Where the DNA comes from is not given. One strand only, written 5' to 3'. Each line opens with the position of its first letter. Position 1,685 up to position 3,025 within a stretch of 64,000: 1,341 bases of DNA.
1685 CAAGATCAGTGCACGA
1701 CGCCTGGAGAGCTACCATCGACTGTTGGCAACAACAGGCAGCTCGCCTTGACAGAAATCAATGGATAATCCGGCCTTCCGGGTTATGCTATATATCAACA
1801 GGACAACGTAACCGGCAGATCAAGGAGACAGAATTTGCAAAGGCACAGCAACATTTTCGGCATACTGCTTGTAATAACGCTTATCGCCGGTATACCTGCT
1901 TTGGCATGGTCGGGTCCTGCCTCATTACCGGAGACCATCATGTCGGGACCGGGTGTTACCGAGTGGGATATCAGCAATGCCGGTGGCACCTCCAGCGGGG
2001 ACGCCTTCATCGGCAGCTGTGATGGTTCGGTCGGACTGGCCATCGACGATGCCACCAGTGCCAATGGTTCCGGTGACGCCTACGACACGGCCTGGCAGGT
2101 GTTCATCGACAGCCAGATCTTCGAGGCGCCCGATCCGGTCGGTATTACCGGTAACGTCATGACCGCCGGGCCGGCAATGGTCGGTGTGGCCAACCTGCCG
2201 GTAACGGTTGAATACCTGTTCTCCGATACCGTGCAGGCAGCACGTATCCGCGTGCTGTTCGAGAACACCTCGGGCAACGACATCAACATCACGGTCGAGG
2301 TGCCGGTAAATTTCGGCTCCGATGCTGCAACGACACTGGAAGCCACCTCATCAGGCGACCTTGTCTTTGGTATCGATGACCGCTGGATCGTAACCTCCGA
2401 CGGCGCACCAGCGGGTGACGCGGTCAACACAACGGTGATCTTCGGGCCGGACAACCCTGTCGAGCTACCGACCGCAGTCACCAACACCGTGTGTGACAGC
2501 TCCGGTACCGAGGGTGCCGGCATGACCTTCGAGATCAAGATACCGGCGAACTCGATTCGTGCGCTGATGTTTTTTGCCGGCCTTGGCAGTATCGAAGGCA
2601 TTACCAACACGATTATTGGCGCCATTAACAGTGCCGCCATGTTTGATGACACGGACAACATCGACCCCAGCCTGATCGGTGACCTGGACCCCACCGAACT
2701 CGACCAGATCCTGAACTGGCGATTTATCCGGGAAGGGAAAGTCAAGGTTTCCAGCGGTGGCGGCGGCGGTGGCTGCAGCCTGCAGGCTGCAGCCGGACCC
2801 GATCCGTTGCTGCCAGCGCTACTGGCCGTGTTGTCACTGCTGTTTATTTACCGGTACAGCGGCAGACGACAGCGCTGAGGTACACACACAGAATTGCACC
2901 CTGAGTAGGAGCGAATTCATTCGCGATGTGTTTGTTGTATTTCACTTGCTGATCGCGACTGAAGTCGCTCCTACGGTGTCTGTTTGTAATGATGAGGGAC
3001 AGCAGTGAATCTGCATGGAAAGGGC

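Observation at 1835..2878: Second candidate rhombosortase substrate: secreted Asp/Thr/Gly-rich protein ending in Gly6-Cys-TM-RRQR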

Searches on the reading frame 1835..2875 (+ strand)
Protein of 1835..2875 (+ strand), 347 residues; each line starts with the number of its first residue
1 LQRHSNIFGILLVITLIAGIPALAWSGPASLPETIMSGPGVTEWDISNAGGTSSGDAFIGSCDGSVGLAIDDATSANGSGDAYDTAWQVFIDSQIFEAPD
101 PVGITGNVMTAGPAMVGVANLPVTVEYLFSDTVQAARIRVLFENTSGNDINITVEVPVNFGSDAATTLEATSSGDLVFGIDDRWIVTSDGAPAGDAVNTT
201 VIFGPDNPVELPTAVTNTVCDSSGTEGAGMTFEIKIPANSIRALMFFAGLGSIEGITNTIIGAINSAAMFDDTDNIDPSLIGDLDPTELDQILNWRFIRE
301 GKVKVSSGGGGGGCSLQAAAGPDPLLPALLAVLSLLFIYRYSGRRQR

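Call 3: search_protein_families(library=ncbifam, proteins=[window:1835-2875:+], max_evalue=10)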
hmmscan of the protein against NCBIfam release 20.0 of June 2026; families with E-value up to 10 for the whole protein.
window:1835-2875:+ (347 aa): 2 families
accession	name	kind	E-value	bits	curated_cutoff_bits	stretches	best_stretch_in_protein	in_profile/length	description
NF033191.4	JDVT-CTERM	domain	2.5e-07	30.5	27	1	309-340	1-31/35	JDVT-CTERM domain-containing protein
TIGR03901.2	MYXO-CTERM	domain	0.24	11.8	20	1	310-347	2-33/34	MYXO-CTERM sorting domain-containing protein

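Call 4: search_protein_families(library=pfam, proteins=[window:1835-2875:+], max_evalue=1)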
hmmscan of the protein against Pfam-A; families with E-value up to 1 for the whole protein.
window:1835-2875:+ (347 aa): 1 family
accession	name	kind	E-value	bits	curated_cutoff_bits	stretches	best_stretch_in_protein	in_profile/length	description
PF03777.18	ChpA-C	-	0.22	11.8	21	1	146-161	22-37/57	ChpA-C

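Call 12: find_encoding_contigs(protein=window:1835-2875:+, flank=10000, max_places=6)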
Protein window:1835-2875:+ (347 aa): no gene with exactly this product is on record in the collection.

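Call 14: find_homologous_proteins(query=window:1835-2875:+, max_evalue=0.001)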
Query window:1835-2875:+ (347 aa): 90 proteins with E <= 0.001 among 8000 candidates.
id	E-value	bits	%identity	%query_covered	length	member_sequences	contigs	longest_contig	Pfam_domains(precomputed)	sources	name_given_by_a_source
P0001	4.6e-199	679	100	90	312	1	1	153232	-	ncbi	ncbi:MAG: JDVT-CTERM domain-containing protein [Pseudomonadota bacterium]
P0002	2.2e-126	440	62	100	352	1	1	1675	-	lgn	-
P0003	3.8e-125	436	61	100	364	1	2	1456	-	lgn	-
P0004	1.6e-121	424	60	100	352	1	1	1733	-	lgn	-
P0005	2.2e-121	423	61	94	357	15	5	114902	-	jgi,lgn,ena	jgi:hypothetical protein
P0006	1.1e-118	415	58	100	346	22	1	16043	-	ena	-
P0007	4.5e-118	413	57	100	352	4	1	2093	-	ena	-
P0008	4.7e-117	409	60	97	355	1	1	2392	-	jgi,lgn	jgi:hypothetical protein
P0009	1.8e-90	322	51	94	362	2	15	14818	-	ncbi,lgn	-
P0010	2.6e-90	321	51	94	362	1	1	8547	-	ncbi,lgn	-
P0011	3.5e-90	321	51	94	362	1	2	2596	-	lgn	-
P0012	4.1e-90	321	51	94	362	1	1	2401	-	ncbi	-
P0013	5.7e-90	320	50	94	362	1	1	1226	-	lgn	-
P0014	1.6e-89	319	53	91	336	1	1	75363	-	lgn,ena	-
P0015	2.3e-85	305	50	100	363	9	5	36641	-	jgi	jgi:hypothetical protein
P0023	9.2e-77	277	46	99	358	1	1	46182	-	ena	-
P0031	2.1e-72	262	46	97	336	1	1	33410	-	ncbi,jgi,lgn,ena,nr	ncbi:MAG: hypothetical protein OEU91_05655 [Gammaproteobacteria bacterium]|nr:hypothetical protein [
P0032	6.8e-70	254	50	79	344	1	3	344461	-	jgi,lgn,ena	-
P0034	2.3e-65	239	48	82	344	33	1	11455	-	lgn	-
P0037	2.9e-63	232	48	80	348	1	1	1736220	-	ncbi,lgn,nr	ncbi:MAG: hypothetical protein KatS3mg077_1333 [Candidatus Binatia bacterium]|nr:MAG: hypothetical p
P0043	4.1e-57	212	43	83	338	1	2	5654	-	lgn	-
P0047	9.3e-56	208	44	78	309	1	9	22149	-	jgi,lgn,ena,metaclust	metaclust:\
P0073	8.4e-40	155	37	83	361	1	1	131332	-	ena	-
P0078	4.6e-32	130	34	89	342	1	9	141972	-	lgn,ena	-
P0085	4.6e-17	80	29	76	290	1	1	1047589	-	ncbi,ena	-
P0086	2.8e-16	78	31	68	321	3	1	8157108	-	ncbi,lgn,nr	ncbi:hypothetical protein Lepto7375DRAFT_2109 [Leptolyngbya sp. PCC 7375]|nr:hypothetical protein Le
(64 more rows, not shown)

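Call 17: find_encoding_contigs(protein=P0001, flank=10000, max_places=3)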
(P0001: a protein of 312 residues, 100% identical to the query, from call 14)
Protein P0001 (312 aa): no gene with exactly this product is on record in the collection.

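Call 18: find_encoding_contigs(protein=P0005, flank=10000, max_places=4)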
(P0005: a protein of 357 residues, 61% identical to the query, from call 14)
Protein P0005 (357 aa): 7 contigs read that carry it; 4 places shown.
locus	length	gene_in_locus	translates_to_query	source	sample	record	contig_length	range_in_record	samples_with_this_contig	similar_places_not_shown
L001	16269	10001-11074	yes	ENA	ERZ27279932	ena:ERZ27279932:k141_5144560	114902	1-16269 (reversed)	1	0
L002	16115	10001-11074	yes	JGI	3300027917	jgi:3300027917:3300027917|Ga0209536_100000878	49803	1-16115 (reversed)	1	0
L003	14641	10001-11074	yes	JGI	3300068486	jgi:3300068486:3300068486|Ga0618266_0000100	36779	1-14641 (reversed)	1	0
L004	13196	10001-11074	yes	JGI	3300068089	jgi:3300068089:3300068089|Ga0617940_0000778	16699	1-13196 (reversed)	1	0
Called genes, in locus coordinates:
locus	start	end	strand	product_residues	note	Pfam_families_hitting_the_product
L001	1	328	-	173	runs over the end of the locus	PF06853:DUF1249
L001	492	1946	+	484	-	PF01565:FAD_binding_4, PF02913:FAD-oxidase_C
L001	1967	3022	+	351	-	PF01565:FAD_binding_4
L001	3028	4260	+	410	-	PF00037:Fer4 (faint), PF12837:Fer4_6 (faint), PF12838:Fer4_7, PF13183:Fer4_8, PF13237:Fer4_10 (faint), PF13484:Fer4_16 (weak), PF13534:Fer4_17, PF02754:CCG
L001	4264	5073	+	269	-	PF00581:Rhodanese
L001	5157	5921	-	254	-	-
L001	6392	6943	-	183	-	PF00929:RNase_T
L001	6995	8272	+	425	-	PF16491:Peptidase_M48_N, PF01435:Peptidase_M48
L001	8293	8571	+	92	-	-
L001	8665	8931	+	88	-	PF01329:Pterin_4a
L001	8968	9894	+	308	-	PF01926:MMR_HSR1 (faint), PF03193:RsgA_GTPase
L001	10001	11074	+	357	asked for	-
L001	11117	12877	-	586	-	PF00916:Sulfate_transp, PF01740:STAS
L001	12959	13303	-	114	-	PF11969:DcpS_C, PF01230:HIT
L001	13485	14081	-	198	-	PF21176:RecR_HhH, PF01751:Toprim, PF13662:Toprim_4, PF21175:RecR_C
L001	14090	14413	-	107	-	PF02575:YbaB_DNA_bd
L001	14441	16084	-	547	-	PF05496:RuvB_N (weak), PF13191:AAA_16 (weak), PF13177:DNA_pol3_delta2, PF00004:AAA, PF13401:AAA_22 (weak), PF22608:DNAX_ATPase_lid, PF12169:DNA_pol3_gamma3, PF12170:DNA_pol3_tau_5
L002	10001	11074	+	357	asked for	-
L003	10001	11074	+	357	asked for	-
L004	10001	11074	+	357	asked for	-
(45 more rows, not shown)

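Call 19: find_encoding_contigs(protein=P0015, flank=10000, max_places=2)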
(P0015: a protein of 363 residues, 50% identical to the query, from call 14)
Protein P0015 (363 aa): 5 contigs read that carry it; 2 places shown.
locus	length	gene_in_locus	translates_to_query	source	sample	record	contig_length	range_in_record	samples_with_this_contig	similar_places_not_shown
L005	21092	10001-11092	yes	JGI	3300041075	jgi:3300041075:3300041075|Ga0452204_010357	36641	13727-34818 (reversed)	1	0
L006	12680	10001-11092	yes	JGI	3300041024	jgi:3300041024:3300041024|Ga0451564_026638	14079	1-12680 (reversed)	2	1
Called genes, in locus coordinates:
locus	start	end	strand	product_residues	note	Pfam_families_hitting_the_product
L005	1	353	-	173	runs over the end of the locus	PF06853:DUF1249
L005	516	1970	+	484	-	PF01565:FAD_binding_4, PF02913:FAD-oxidase_C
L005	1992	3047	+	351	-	PF01565:FAD_binding_4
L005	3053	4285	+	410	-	PF00037:Fer4 (faint), PF12837:Fer4_6 (faint), PF12838:Fer4_7, PF13183:Fer4_8, PF13237:Fer4_10 (weak), PF13484:Fer4_16 (weak), PF13534:Fer4_17, PF02754:CCG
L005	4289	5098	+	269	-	PF00581:Rhodanese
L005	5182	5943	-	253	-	-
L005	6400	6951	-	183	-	PF00929:RNase_T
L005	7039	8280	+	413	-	PF16491:Peptidase_M48_N, PF01435:Peptidase_M48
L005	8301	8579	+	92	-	-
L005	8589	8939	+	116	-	PF01329:Pterin_4a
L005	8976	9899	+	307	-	PF01926:MMR_HSR1 (faint), PF13401:AAA_22 (faint), PF03193:RsgA_GTPase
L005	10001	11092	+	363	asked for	-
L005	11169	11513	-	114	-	PF11969:DcpS_C, PF01230:HIT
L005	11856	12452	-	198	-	PF21176:RecR_HhH, PF01751:Toprim, PF13662:Toprim_4, PF21175:RecR_C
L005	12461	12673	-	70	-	PF02575:YbaB_DNA_bd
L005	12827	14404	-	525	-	PF05496:RuvB_N (weak), PF13177:DNA_pol3_delta2, PF00004:AAA (faint), PF13177:DNA_pol3_delta2, PF22608:DNAX_ATPase_lid, PF12169:DNA_pol3_gamma3, PF12170:DNA_pol3_tau_5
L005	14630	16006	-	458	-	PF02321:OEP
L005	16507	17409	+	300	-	PF12974:Phosphonate-bd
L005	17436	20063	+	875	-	PF00672:HAMP (weak), PF00989:PAS, PF08448:PAS_4 (weak), PF13426:PAS_9, PF00512:HisKA, PF02518:HATPase_c, PF00072:Response_reg, PF01627:Hpt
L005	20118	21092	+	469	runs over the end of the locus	PF00072:Response_reg, PF01078:Mg_chelatase (faint), PF00158:Sigma54_activat, PF14532:Sigma54_activ_2, PF07728:AAA_5 (weak), PF25601:AAA_lid_14, PF02954:HTH_8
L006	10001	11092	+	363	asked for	-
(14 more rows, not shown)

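Call 20: find_encoding_contigs(protein=P0014, flank=10000, max_places=2)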
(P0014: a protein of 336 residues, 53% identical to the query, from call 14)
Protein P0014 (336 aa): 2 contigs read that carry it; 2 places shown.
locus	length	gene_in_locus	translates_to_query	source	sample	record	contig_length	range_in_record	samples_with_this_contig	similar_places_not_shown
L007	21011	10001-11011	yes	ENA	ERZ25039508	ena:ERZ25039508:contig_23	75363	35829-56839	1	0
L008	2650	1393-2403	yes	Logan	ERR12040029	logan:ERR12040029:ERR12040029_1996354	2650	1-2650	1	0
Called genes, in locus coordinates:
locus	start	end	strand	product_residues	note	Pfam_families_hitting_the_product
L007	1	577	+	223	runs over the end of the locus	PF01738:DLH (weak), PF12146:Hydrolase_4 (faint), PF20408:Abhydrolase_11, PF12697:Abhydrolase_6 (faint)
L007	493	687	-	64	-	-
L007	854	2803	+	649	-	PF06480:FtsH_ext, PF00004:AAA, PF17862:AAA_lid_3, PF01434:Peptidase_M41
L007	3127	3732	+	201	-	PF00156:Pribosyltran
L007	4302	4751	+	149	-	PF01243:PNPOx_N, PF13883:CREG_beta-barrel (weak)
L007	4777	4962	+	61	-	-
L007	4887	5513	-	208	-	PF04832:SOUL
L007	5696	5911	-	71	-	PF09493:DUF2389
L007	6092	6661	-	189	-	-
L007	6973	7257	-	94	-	-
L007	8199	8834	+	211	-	PF00589:Phage_integrase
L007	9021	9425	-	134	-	-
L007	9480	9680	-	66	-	-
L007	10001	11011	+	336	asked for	-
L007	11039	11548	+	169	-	-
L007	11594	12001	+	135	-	-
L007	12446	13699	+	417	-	PF07148:MalM (weak)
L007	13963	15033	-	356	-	-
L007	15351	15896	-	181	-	PF01872:RibD_C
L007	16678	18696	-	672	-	PF05496:RuvB_N (weak), PF00004:AAA, PF01434:Peptidase_M41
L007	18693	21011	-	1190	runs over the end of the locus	PF13191:AAA_16 (faint), PF00004:AAA, PF01434:Peptidase_M41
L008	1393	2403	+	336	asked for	-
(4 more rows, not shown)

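Call 21: find_encoding_contigs(protein=P0023, flank=10000, max_places=2)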
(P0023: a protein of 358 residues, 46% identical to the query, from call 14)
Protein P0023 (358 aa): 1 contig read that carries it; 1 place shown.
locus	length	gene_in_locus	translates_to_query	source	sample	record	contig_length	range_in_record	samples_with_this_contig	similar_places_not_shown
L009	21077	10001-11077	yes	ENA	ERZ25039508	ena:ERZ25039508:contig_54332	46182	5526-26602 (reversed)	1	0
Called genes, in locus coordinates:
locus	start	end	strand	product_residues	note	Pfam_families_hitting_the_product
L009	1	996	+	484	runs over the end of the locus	PF01565:FAD_binding_4, PF02913:FAD-oxidase_C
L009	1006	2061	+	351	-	PF01565:FAD_binding_4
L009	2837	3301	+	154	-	PF02754:CCG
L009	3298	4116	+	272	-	PF00581:Rhodanese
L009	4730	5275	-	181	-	PF00929:RNase_T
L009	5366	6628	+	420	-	PF16491:Peptidase_M48_N, PF01435:Peptidase_M48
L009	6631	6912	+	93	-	-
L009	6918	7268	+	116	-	PF01329:Pterin_4a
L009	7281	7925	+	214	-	PF03193:RsgA_GTPase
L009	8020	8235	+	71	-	-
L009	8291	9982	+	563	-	-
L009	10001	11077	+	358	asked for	-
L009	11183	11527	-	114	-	PF11969:DcpS_C, PF01230:HIT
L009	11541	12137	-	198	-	PF21176:RecR_HhH, PF01751:Toprim, PF13662:Toprim_4, PF21175:RecR_C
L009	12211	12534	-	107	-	PF02575:YbaB_DNA_bd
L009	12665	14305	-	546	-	PF05496:RuvB_N (weak), PF13191:AAA_16 (weak), PF13177:DNA_pol3_delta2, PF00004:AAA, PF07728:AAA_5 (faint), PF22608:DNAX_ATPase_lid, PF12169:DNA_pol3_gamma3, PF12170:DNA_pol3_tau_5, +1 more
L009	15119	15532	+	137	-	-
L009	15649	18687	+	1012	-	-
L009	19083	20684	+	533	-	PF13489:Methyltransf_23, PF02390:Methyltransf_4 (weak), PF08241:Methyltransf_11, PF08242:Methyltransf_12, PF13649:Methyltransf_25, PF13847:Methyltransf_31, PF10119:MethyTransf_Reg, PF21782:WHD_PKMT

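Call 29: find_related_loci(query=A2, collection=genome_contigs, flank=10000)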
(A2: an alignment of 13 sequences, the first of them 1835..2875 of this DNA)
Query A2 (347 aa) in genome_contigs; peptide patterns used: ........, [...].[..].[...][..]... (x = any residue, [..] = any of these).
202 stretches matched a pattern; 21 encode a relative of the query (tblastn E <= 1e-3); 20 distinct loci.
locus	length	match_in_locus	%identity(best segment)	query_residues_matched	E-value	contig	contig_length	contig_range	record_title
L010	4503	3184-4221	58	1-346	4e-125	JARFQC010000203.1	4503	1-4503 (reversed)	MAG: Arenicellales bacterium isolate MAG_Ve_Sed_14 k141_3789127, whole genome shotgun sequence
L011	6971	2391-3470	50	1-345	2e-86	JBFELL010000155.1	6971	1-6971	MAG: Gammaproteobacteria bacterium isolate Mix_mud02.2020.12.48 k141_851692_length_6971_cov_11.9646, whole genome shotgu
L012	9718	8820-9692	48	2-297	9e-78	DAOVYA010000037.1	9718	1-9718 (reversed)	MAG TPA_asm: Gammaproteobacteria bacterium isolate CSMAG_1771 CSMAG_1771_k141_4664426_length_9718_cov_10.6592, whole gen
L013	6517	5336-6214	50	4-297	2e-74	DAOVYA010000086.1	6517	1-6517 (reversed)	MAG TPA_asm: Gammaproteobacteria bacterium isolate CSMAG_1771 CSMAG_1771_k141_5010508_length_6517_cov_9.0000, whole geno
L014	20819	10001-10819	47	1-276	1e-69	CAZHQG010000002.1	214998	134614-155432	MAG TPA_asm: uncultured Candidatus Binatia bacterium isolate binchicken_co40_104 genome assembly, contig: NODE_71_length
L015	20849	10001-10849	44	10-298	5e-67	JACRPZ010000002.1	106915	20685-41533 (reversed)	MAG: Nitrospirae bacterium isolate NC_groundwater_2000_Pr3_S-0.65um_44_7 SR2-18-Sp65_coassembly_scaffold_115845, whole g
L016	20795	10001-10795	49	32-295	1e-64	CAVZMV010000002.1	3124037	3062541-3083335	MAG: uncultured Gammaproteobacteria bacterium isolate MFD01916.bin.1.28 genome assembly, contig: contig_39, whole genome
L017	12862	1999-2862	41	1-296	1e-62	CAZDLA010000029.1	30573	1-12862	MAG TPA_asm: uncultured Nitrospiraceae bacterium isolate SRP302447_co1_783 genome assembly, contig: NODE_4067_length_305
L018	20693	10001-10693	51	68-296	6e-62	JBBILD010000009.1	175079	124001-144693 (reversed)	MAG: Myxococcales bacterium isolate SLS170214_bin_200 NODE_43_length_175079_cov_3.02381, whole genome shotgun sequence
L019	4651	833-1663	42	12-295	1e-56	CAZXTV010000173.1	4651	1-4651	MAG TPA_asm: uncultured Arenimonas sp. isolate SRP319275_co1_45 genome assembly, contig: NODE_27652_length_4651_cov_6.44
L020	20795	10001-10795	42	29-295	6e-55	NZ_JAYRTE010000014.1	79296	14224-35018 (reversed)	MAG: Arenimonas sp. isolate NJ_NJASGE1bin.31 NODE_360_length_79296_cov_3.910243, whole genome shotgun sequence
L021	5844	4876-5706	39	12-295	1e-49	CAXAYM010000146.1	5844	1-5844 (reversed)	MAG TPA_asm: uncultured Arenimonas sp. isolate ERR594384_binner12_Refined_6 genome assembly, contig: ERZ2772531.3041, wh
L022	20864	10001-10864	45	1-297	1e-64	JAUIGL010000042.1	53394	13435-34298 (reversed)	MAG: bacterium isolate Co_bin.149 NODE_4468_length_53394_cov_2.371600, whole genome shotgun sequence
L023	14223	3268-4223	49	29-331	3e-60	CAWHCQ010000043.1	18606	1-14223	MAG: uncultured Gammaproteobacteria bacterium isolate MFD03551.bin.2.59 genome assembly, contig: contig_71047, whole gen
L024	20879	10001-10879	34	42-332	5e-31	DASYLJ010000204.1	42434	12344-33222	MAG TPA_asm: Candidatus Binatia bacterium isolate SMAG_U4345 k141_3463284, whole genome shotgun sequence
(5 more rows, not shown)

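Call 32: search_protein_families(library=ncbifam, alignment_id=A1, max_evalue=0.01)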
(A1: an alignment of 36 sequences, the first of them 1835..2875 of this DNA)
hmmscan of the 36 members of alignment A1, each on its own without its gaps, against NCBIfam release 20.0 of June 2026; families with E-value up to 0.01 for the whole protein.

A. member 1, window:1835-2875:+ (347 aa): 1 family
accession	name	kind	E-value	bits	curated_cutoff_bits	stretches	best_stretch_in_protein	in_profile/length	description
NF033191.4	JDVT-CTERM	domain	2.5e-07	30.5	27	1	309-340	1-31/35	JDVT-CTERM domain-containing protein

B. families by the number of members that match (of 36 scanned): 4 families
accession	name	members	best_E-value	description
NF033191.4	JDVT-CTERM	13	1.1e-09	JDVT-CTERM domain-containing protein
TIGR04174.1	IPTL_CTERM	4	3.4e-09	IPTL-CTERM sorting domain-containing protein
NF033207.2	midcut_by_XrtH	4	7.6e-07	midcut-by-XrtH protein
TIGR04143.1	VPxxxP_CTERM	1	0.0081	VPXXXP-CTERM sorting domain-containing protein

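Call 33: predict_structure(alignment_id=A1)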
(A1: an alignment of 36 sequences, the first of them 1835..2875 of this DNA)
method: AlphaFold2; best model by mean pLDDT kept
length: 347 residues; sequences in the alignment: 36
mean_pLDDT: 87.9   pTM: 0.80
mean pLDDT of the five models: 87.9, 86.7, 86.2, 85.8, 85.4
residues with pLDDT >= 90: 247; 70-90: 48; 50-70: 33; < 50: 19
segments of 3 or more residues with pLDDT < 50: 306-320
pLDDT, mean of each block of 10 residues (from residue 1): 56 70 80 95 96 94 95 93 94 97 97 95 98 98 98 97 85 96 92 81 95 94 82 98 98 94 96 96 95 89 52 46 73 88 65
secondary structure, 60 per line:
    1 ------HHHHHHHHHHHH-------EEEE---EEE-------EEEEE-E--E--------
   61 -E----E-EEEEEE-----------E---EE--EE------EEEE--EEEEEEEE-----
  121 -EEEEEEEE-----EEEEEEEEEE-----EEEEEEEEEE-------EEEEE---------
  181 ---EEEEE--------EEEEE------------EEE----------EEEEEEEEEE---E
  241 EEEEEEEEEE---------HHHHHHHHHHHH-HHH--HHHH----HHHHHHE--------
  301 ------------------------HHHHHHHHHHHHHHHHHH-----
elements in order: H7-18 E26-29 E33-35 E43-47 E69-74 E102-105 E108-115 E122-129 E135-144 E150-159 E167-171 E184-188 E197-201 E214-216 E227-236 E240-250 H260-271 H278-281 H286-291 H325-342
